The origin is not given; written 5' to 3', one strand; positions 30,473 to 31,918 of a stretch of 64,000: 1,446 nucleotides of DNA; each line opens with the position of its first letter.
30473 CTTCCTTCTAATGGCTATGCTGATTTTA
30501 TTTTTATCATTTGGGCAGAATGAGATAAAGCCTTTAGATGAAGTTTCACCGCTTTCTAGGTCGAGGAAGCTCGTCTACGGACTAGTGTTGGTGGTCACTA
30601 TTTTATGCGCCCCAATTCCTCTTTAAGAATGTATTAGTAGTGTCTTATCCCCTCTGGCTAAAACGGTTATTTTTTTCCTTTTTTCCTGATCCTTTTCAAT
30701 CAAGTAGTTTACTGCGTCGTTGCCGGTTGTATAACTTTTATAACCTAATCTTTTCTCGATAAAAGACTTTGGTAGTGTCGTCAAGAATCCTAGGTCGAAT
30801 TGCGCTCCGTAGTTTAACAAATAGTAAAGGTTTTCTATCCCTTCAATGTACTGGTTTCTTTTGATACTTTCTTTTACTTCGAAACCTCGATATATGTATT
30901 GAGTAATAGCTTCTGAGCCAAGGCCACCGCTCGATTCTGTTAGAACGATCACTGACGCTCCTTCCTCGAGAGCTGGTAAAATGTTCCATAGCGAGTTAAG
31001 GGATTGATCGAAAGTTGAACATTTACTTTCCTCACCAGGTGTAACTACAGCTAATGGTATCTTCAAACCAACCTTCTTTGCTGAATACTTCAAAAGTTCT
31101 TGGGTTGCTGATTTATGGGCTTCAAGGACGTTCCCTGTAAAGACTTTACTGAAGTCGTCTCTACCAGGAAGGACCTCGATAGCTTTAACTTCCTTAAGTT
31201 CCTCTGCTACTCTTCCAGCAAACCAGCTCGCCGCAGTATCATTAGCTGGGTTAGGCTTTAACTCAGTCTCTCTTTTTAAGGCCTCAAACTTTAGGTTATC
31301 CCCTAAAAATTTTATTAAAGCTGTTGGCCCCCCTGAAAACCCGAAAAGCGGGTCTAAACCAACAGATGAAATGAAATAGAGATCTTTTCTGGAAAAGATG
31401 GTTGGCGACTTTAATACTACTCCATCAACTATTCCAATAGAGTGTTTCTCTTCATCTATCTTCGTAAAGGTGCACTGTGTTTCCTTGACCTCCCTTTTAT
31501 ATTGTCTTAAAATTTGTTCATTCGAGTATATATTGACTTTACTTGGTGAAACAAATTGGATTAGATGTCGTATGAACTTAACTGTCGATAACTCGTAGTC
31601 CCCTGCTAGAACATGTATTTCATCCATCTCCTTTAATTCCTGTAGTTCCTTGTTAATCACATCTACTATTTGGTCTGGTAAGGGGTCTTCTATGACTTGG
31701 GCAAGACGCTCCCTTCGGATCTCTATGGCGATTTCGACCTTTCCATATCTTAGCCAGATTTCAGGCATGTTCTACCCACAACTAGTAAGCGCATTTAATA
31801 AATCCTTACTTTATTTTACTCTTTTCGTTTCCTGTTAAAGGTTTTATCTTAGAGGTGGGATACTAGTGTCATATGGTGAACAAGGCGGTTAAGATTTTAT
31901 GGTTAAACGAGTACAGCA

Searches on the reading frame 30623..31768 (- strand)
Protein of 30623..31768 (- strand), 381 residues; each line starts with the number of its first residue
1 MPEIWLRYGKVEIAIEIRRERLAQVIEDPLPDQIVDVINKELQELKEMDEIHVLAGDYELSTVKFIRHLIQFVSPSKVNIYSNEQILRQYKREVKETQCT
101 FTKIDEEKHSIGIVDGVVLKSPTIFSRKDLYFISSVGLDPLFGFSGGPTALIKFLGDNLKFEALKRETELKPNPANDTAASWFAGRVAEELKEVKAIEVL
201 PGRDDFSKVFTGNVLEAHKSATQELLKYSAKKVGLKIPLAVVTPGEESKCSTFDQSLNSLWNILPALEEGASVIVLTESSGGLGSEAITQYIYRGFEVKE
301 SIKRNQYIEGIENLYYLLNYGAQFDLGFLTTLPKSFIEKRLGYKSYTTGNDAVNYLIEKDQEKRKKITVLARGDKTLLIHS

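Call 39: find_encoding_contigs(protein=window:30623-31768:-, flank=10000, max_places=1)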
Protein window:30623-31768:- (381 aa): 2 contigs read that carry it; 1 place shown.
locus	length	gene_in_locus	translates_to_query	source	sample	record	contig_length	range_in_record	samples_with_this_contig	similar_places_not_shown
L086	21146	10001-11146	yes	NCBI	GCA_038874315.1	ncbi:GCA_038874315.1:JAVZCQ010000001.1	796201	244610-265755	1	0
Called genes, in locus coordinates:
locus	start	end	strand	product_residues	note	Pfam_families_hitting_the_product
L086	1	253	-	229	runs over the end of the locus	-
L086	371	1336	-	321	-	PF02463:SMC_N (weak), PF00005:ABC_tran, PF13304:AAA_21 (faint), PF08352:oligo_HPY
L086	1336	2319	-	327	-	PF00005:ABC_tran, PF13304:AAA_21 (weak), PF08352:oligo_HPY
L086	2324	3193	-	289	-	PF12911:OppC_N, PF00528:BPD_transp_1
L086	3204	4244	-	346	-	PF19300:BPD_transp_1_N (weak), PF00528:BPD_transp_1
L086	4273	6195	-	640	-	PF00496:SBP_bac_5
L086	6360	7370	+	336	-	-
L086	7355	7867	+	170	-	PF10502:Peptidase_S26, PF00717:Peptidase_S24 (weak)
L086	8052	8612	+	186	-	PF00352:TBP, PF11858:DUF3378 (faint), PF00352:TBP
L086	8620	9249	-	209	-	PF00156:Pribosyltran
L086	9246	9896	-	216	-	PF13483:Lactamase_B_3, PF12706:Lactamase_B_2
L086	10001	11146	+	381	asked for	-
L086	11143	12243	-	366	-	PF02163:Peptidase_M50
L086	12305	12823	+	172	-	PF12746:GNAT_acetyltran, PF13420:Acetyltransf_4 (weak), PF13527:Acetyltransf_9, PF00583:Acetyltransf_1, PF13673:Acetyltransf_10, PF13508:Acetyltransf_7, PF08445:FR47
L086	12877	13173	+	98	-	PF01883:FeS_assembly_P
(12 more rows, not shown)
